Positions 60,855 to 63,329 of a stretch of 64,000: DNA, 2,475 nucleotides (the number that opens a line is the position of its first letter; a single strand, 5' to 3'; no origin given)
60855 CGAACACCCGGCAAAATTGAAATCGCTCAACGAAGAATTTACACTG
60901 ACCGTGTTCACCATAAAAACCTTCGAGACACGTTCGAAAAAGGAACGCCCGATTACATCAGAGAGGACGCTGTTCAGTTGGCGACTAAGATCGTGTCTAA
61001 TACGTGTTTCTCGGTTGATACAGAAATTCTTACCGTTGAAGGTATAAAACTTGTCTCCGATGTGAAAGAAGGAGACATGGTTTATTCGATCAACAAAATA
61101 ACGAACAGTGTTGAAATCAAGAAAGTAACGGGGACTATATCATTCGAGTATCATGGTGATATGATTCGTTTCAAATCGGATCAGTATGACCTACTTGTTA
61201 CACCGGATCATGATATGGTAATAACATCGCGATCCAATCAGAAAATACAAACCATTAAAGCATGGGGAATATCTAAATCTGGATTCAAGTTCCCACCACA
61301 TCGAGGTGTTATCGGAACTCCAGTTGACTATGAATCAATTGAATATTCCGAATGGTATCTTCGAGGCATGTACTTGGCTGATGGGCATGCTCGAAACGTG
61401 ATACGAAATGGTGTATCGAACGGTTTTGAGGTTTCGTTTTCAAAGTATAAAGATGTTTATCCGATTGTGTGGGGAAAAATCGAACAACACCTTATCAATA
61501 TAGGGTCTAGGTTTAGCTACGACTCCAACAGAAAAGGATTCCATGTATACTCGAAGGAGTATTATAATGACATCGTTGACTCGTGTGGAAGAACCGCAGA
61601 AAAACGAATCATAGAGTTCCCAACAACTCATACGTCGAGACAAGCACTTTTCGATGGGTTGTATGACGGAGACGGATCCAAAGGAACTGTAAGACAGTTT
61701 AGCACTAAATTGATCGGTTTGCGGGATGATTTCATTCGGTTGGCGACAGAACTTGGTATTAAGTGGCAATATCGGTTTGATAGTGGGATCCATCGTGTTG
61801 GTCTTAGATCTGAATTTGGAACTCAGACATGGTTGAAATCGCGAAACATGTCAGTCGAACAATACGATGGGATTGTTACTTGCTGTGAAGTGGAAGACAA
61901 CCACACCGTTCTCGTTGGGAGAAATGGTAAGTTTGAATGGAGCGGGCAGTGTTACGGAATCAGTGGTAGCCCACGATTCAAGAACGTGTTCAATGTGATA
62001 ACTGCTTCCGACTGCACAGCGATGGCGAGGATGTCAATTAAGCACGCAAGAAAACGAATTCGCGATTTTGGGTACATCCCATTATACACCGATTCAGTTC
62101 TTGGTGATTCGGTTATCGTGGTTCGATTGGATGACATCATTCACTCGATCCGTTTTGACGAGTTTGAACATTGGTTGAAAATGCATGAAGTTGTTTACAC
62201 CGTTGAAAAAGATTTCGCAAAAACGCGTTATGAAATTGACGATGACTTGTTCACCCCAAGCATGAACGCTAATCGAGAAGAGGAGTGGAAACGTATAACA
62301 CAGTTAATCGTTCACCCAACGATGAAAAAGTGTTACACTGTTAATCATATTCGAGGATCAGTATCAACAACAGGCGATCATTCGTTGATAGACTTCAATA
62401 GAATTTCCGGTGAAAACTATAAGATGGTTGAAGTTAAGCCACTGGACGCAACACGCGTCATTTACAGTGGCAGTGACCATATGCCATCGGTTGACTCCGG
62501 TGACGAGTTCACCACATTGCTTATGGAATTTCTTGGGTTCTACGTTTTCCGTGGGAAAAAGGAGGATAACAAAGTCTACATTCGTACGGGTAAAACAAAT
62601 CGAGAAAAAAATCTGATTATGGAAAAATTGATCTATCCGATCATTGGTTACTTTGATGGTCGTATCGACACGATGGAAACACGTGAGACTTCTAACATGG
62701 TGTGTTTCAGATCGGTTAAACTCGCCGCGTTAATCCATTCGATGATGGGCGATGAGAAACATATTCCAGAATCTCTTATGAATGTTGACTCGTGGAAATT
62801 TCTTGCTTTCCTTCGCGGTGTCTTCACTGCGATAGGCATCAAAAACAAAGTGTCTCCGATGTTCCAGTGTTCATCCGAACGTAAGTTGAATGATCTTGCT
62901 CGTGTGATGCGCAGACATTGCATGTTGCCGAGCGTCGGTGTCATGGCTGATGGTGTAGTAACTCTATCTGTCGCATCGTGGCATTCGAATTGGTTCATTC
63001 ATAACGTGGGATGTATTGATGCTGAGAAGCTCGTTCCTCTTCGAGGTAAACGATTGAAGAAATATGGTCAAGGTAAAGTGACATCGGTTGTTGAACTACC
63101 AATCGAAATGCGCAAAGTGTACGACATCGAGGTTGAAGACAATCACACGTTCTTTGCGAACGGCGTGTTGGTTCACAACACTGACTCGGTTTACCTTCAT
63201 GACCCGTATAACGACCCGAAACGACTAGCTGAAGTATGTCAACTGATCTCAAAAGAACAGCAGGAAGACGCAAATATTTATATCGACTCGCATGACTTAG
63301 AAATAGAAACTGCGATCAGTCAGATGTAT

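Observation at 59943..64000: Family-B DNA polymerase ORF missing from the track and split by two inteins at the motif B and motif C sites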

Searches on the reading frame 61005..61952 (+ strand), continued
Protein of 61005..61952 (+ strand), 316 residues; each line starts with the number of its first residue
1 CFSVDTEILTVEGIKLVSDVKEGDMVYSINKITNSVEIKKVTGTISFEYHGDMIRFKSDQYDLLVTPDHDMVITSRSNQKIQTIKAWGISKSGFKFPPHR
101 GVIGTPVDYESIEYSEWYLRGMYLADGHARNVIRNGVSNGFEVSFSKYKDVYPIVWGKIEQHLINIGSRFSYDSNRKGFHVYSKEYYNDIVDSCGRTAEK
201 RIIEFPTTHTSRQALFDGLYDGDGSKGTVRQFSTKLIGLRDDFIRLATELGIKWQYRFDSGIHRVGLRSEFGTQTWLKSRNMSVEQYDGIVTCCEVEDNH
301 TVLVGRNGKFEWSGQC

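Call 70: find_related_loci(query=L055:5941-7314:+, collection=genome_contigs, flank=300)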
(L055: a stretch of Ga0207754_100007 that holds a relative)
Query L055:5941-7314:+ (458 aa) in genome_contigs; peptide patterns used: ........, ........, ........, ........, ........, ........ (x = any residue, [..] = any of these).
86 stretches matched a pattern; 13 encode a relative of the query (tblastn E <= 1e-3); 12 distinct loci.
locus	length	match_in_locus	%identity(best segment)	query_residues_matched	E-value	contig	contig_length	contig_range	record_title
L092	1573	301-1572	99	1-424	0e+0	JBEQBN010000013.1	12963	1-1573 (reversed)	MAG: Halapricum sp. isolate 04_S200.semibin_refined.128 NODE_1318_length_12963_cov_4.663291, whole genome shotgun sequen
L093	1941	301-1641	72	5-458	0e+0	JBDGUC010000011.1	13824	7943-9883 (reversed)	MAG: Haloferacaceae archaeon isolate DAL-WCL_35_54C4R c_000000004466, whole genome shotgun sequence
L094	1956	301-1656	71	1-458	0e+0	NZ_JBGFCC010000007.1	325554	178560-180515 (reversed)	Natrarchaeobius versutus strain A-rgal3 NODE_7_length_325554_cov_131.098652, whole genome shotgun sequence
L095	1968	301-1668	71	1-458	0e+0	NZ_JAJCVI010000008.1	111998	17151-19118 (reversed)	Halorubellus salinus strain GX3 Scaffold8_1, whole genome shotgun sequence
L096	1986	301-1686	92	1-458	0e+0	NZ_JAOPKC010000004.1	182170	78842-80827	Halapricum hydrolyticum strain HArc-curdl5-1 NODE_4, whole genome shotgun sequence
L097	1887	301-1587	43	1-455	4e-103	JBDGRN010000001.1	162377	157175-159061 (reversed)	MAG: Halobacteria archaeon isolate DAL-Ass_48_95C3R c_000000000012, whole genome shotgun sequence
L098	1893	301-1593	41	1-458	1e-97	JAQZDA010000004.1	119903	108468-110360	MAG: Euryarchaeota archaeon Ods02 k141_461976_length_119903_cov_13.9850, whole genome shotgun sequence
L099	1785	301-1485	34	11-439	8e-71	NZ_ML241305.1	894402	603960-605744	Halorussus salinisoli strain LT46 Scaffold2, whole genome shotgun sequence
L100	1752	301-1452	34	22-439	2e-64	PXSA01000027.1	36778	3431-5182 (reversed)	MAG: Halobacteriales archaeon QS_9_68_17 qs_9_scaffold_335, whole genome shotgun sequence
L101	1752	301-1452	32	22-439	2e-59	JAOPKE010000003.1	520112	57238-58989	Halobacteria archaeon HArc-gm2 NODE_3, whole genome shotgun sequence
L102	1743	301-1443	33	25-439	1e-58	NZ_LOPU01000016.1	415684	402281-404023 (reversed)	Haloprofundus marisrubri strain SB9 contig_23, whole genome shotgun sequence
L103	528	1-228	100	383-458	1e-45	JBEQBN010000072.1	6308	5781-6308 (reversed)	MAG: Halapricum sp. isolate 04_S200.semibin_refined.128 NODE_5800_length_6308_cov_3.905032, whole genome shotgun sequenc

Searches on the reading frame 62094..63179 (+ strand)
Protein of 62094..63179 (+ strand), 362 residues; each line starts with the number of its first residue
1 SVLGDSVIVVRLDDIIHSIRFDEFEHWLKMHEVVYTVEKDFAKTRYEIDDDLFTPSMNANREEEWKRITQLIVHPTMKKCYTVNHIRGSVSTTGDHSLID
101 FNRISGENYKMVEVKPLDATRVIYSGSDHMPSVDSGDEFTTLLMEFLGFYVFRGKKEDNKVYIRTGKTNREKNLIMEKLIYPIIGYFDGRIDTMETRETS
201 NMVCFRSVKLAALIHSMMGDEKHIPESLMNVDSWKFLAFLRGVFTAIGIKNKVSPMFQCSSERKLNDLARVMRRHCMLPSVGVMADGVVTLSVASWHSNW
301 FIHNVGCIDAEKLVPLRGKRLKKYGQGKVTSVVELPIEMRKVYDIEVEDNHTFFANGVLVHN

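Call 4: search_protein_families(library=pfam, proteins=[window:62094-63179:+], max_evalue=0.1)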
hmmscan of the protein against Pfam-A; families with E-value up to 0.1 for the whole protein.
window:62094-63179:+ (362 aa): 2 families
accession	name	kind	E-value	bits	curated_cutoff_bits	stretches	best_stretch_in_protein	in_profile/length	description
PF14890.11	Intein_splicing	-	1.9e-08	34.7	35.8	1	37-362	35-155/155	Intein splicing domain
PF07591.16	PT-HINT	-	0.0018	18.9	27.7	1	299-362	67-136/137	Pretoxin HINT domain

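Call 6: search_protein_families(library=phrogs, proteins=[window:62094-63179:+], max_evalue=0.001)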
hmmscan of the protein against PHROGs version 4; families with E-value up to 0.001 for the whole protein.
window:62094-63179:+ (362 aa): 0 families

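Call 17: search_dna_similar(query=window:62094-63179:+, collection=phages, mode=protein, max_evalue=0.001, max_rows=25)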
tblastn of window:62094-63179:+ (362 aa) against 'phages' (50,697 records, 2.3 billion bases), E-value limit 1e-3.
Records with a match: 1; places in all: 1; records where one place covers at least 80% of the query: 0.
Best place of each record, by identity: <60% 1.
By first word of the organism name: Bacillus 1.
By host as written in the record: Bacillus subtilis subsp. subtilis str. 168 1.
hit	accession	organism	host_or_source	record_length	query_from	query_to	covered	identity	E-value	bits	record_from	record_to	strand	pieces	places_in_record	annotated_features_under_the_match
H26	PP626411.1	Bacillus phage fHSPT3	Bacillus subtilis subsp. subtilis str. ...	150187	118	362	68%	23.4%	4e-6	55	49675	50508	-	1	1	hypothetical protein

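Call 28: search_protein_representatives(protein=window:62094-63179:+)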
Query: 362 residues. Proteins with E-value up to 0.001 (for the whole library): 107; up to 1e-10: 8; up to 1e-30: 2. The best 107 are listed.
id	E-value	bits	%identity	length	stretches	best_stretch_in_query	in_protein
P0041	1.2e-243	823.9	100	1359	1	1-362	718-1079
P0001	6.4e-35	137.4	33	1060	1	1-362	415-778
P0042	8.0e-27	110.8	31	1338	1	1-362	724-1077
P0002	2.6e-21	92.6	28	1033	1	2-362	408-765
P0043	1.8e-15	73.4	30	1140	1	50-362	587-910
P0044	4.7e-14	68.8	27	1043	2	3-362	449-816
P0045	5.5e-12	62.0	24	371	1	26-360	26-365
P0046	4.5e-11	59.0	27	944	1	15-362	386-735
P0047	3.2e-10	56.2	31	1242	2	6-260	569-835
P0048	4.7e-10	55.6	27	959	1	1-362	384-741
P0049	5.4e-09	52.1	35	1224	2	42-261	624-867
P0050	8.9e-09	51.4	31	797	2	2-251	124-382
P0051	1.1e-08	51.1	31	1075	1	37-362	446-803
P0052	1.2e-08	51.0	27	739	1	44-362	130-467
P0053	1.7e-08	50.5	32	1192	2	61-249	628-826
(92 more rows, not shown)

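Call 31: find_encoding_contigs(protein=P0041, flank=10000, max_places=4)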
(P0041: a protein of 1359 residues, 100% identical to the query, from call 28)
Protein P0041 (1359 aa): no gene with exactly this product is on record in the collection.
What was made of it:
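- Tried and rejected: find_encoding_contigs for the full protein P0041 returned 'not on record' (call 31), so the source contig and habitat stay unknown.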

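Call 48: search_solved_structures(query=A3, max_evalue=1, show_alignments=2)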
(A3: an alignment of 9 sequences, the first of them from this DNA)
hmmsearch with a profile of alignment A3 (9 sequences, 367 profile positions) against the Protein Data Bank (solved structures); distinct sequences matched with E-value up to 1: 44.
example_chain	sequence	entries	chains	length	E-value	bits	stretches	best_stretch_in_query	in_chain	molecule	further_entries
2cw7_A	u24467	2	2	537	5.8e-27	98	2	105-358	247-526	Endonuclease PI-PkoII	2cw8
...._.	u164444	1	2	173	7.4e-20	74.6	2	17-117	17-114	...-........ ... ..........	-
1dq3_A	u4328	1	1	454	3.2e-12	49.5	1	2-279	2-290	ENDONUCLEASE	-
7qsu_A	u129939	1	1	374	6e-08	35.4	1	135-367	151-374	V-ATPase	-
5o9i_A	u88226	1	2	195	1.4e-07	34.2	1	6-104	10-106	Transcription initiation factor IIB,Transcription initiation factor IIB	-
7qss_A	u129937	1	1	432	4.1e-07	32.7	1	135-282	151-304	V-type ATP synthase alpha chain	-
6qaz_A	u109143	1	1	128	8e-07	31.7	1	327-367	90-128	cyanophage-like gp41-1 intein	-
7cfv_A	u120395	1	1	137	1.2e-06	31.1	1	328-367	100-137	Spl DnaX mini-intein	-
5o9j_A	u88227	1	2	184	1.4e-06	30.9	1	3-104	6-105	Transcription initiation factor IIB,Transcription initiation factor IIB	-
7qst_A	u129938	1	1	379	3.2e-06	29.8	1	18-367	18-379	V-type ATP synthase subunit A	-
6rpq_A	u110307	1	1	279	7.6e-06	28.5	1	330-367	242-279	Ubiquitin-like protein SMT3,1108aa long hypothetical cell division control protein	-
2lqm_A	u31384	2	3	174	1.2e-05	27.8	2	329-367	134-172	Pho radA intein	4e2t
6rpp_A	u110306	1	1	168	1.4e-05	27.6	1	319-366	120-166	Cell division control protein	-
4e2u_A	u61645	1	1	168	2.1e-05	27.1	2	330-367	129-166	Pho radA intein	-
8cpn_A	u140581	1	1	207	3.5e-05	26.3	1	328-366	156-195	PolB16 intein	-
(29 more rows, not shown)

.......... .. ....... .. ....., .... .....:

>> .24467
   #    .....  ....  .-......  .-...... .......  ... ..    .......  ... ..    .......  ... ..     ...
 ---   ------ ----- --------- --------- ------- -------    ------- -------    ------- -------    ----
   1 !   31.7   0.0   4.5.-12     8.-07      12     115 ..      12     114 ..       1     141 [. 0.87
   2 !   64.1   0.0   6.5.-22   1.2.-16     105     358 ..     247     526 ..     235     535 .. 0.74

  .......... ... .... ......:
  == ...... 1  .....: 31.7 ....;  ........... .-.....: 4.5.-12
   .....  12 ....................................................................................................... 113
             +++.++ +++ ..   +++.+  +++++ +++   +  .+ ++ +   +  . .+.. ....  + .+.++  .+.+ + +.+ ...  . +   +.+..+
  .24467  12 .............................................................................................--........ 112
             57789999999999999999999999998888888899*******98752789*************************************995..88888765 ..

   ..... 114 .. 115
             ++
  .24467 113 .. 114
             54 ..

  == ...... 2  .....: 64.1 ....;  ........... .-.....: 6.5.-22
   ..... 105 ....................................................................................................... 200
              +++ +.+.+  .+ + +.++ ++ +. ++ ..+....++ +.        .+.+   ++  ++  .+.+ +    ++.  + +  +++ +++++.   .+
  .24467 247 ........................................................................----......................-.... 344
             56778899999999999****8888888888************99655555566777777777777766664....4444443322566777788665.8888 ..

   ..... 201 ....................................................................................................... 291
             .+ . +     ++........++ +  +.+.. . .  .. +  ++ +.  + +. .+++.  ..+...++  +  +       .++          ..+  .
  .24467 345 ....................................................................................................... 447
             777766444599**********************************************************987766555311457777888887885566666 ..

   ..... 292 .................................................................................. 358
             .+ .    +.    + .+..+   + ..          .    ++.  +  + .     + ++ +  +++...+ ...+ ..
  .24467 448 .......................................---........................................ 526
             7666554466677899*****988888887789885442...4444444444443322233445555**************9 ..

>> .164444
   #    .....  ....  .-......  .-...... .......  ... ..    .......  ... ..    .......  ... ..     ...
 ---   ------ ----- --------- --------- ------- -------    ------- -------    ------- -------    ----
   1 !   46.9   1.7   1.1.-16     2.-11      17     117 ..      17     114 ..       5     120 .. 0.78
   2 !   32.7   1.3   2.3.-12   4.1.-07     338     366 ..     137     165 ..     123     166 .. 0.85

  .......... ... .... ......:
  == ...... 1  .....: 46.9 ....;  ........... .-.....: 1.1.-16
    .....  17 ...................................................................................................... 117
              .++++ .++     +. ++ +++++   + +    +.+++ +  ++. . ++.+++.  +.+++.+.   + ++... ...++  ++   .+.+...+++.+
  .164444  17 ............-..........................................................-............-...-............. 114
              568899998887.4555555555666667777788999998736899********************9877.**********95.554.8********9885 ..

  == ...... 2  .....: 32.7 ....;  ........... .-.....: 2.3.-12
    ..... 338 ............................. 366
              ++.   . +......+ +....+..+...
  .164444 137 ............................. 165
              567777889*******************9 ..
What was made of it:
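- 62094..63179 (+): Intein 2 (362 aa). Ser1 is in block A (62094-62123). The TGDH block B is at 62361-62390. The degenerate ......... motifs are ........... (62529-62561) and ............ (62808-62843). Block F is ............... (63114-63158) and block G is NGVLVHN (63159-63179). The family profile hits PI-PkoII at E 5.8e-27 and the Aes123 PolB1 intein at 7.4e-20 (call 48).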

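Call 55: predict_structure(alignment_id=A3)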
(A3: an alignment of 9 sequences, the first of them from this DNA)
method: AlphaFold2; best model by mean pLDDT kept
length: 362 residues; sequences in the alignment: 9
mean_pLDDT: 82.2   pTM: 0.78
mean pLDDT of the five models: 82.2, 81.4, 80.2, 78.2, 69.8
residues with pLDDT >= 90: 111; 70-90: 201; 50-70: 45; < 50: 5
segments of 3 or more residues with pLDDT < 50: 317-320
pLDDT, mean of each block of 10 residues (from residue 1): 90 88 91 93 93 90 91 93 86 86 72 90 77 76 92 85 84 90 86 58 82 83 74 86 82 65 81 75 72 65 81 58 78 90 88 89 80
secondary structure, 60 per line:
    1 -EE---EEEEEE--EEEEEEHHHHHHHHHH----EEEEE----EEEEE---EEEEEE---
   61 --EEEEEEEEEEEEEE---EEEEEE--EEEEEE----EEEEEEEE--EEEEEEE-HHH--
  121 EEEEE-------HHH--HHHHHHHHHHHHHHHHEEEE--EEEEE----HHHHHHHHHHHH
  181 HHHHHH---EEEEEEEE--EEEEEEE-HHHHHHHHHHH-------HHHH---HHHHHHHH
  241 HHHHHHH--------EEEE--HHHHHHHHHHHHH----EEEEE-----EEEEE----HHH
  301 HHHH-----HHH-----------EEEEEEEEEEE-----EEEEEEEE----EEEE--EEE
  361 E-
elements in order: E7-12 E15-20 H21-30 E35-39 E44-48 E52-57 E63-76 E80-85 E88-93 E98-105 E108-114 E121-125 H138-153 E154-157 E160-164 H169-186 E190-197 E200-206 H208-218 H226-229 H233-247 E256-259 H262-274 E279-283 E289-293 H298-304 E324-334 E340-347 E352-355 E358-361
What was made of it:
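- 62094..63179 (+): The AF2 model has pLDDT 82 (call 55).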

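Call 58: fold_search(model_id=the predicted structure, library=pdb)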
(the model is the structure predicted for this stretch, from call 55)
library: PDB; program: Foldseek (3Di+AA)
matches with E <= 10: 662; with E <= 0.001: 66
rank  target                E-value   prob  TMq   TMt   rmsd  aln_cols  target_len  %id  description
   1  7qss                  4.4e-16  1.00  0.58  0.50   9.3       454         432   14  Crystal structure of homing endonuclease-associated TliVMA intein (C1A) (released 2022-03-30)
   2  7qsu                  4.9e-16  1.00  0.60  0.59   6.6       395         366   16  Crystal structure of homing endonuclease-associated TliVMA intein (C1A, d333-339) (released 2022-03-30)
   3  7qst                  1.7e-15  1.00  0.59  0.59   8.5       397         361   15  Crystal structure of homing endonuclease-associated PhoVMA intein (C1A) (released 2022-03-30)
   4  2cw7                  3.5e-14  1.00  0.57  0.41  11.2       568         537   15  Crystal structure of intein homing endonuclease II (released 2006-04-18)
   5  1dq3                  6.8e-14  1.00  0.61  0.51   6.9       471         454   13  CRYSTAL STRUCTURE OF AN ARCHAEAL INTEIN-ENCODED HOMING ENDONUCLEASE PI-PFUI (released 2000-07-05)
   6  1vde_B                2.0e-09  1.00  0.49  0.43   9.5       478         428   13  PI-SCEI, A HOMING ENDONUCLEASE WITH PROTEIN SPLICING ACTIVITY (released 1998-04-08)
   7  1vde_A                3.9e-09  1.00  0.51  0.44  10.0       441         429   12  PI-SCEI, A HOMING ENDONUCLEASE WITH PROTEIN SPLICING ACTIVITY (released 1998-04-08)
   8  1jva_A                5.4e-09  1.00  0.48  0.42  16.2       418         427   14  CRYSTAL STRUCTURE OF THE VMA1-DERIVED ENDONUCLEASE BEARING THE N AND C EXTEIN PROPEPTIDES (released 2002-08-29)
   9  1jva_B                6.8e-09  1.00  0.47  0.41  16.4       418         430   13  CRYSTAL STRUCTURE OF THE VMA1-DERIVED ENDONUCLEASE BEARING THE N AND C EXTEIN PROPEPTIDES (released 2002-08-29)
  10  1ef0_A                1.9e-08  1.00  0.51  0.45   8.9       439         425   12  CRYSTAL STRUCTURE OF PI-SCEI MINIPRECURSOR (released 2000-06-07)
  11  1lws_A                3.4e-08  1.00  0.52  0.45   7.7       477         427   11  Crystal structure of the intein homing endonuclease PI-SceI bound to its recognition sequence (released 2002-09-27)
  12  1ef0_B                7.5e-08  1.00  0.52  0.49   7.2       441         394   12  CRYSTAL STRUCTURE OF PI-SCEI MINIPRECURSOR (released 2000-06-07)
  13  1um2_A                4.3e-07  1.00  0.50  0.45   7.3       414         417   13  Crystal Structure of the Vma1-Derived Endonuclease with the Ligated Extein Segment (released 2004-09-22)
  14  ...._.                8.0e-07  1.00  0.37  0.75  11.6       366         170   12  Crystal structure of the fused, cysteine-less Aes123 PolB1 split intein (with S1A, N159A mutations) (released 2025-05-07)
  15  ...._B                8.9e-07  1.00  0.37  0.74  11.2       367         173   13  Crystal structure of the fused, cysteine-less Aes123 PolB1 split intein (with S1A, N159A mutations) (released 2025-05-07)
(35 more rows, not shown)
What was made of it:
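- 62094..63179 (+): Foldseek matches endonuclease-containing inteins and I-DmoI (call 58).
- On Intein (Hint-domain protein-splicing element, class 1): Foldseek gives E 4e-16 for the intein 2 model (call 58).
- On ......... homing endonuclease (two-motif, intein-nested): The fold is retained (I-DmoI TMt about 0.72, call 58).
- Foldseek places the intein 2 model (pLDDT 82) on TliVMA, PhoVMA, PI-PkoII, PI-PfuI, PI-SceI and I-DmoI (calls 55, 58).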

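Call 64: find_encoding_contigs(protein=P0042, flank=8000, max_places=3)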
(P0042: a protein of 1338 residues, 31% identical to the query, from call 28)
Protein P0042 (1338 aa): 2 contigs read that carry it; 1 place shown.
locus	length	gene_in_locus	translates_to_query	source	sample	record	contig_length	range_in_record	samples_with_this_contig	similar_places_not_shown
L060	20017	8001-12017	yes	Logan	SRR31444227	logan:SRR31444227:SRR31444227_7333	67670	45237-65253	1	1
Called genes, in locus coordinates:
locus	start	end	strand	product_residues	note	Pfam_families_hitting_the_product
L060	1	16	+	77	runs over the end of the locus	-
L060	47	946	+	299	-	PF06067:DUF932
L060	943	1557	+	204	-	-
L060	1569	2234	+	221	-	PF17338:GP88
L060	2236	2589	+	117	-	-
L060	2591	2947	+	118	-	-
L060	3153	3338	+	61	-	-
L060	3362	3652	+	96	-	-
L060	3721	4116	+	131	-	-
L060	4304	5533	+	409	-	PF13479:AAA_24 (weak)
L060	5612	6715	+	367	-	PF10926:DUF2800, PF12705:PDDEXK_1 (weak)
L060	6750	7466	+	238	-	-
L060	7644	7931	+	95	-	-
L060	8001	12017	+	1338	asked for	PF00136:DNA_pol_B, PF14528:LAGLIDADG_3 (faint), PF14890:Intein_splicing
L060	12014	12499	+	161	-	-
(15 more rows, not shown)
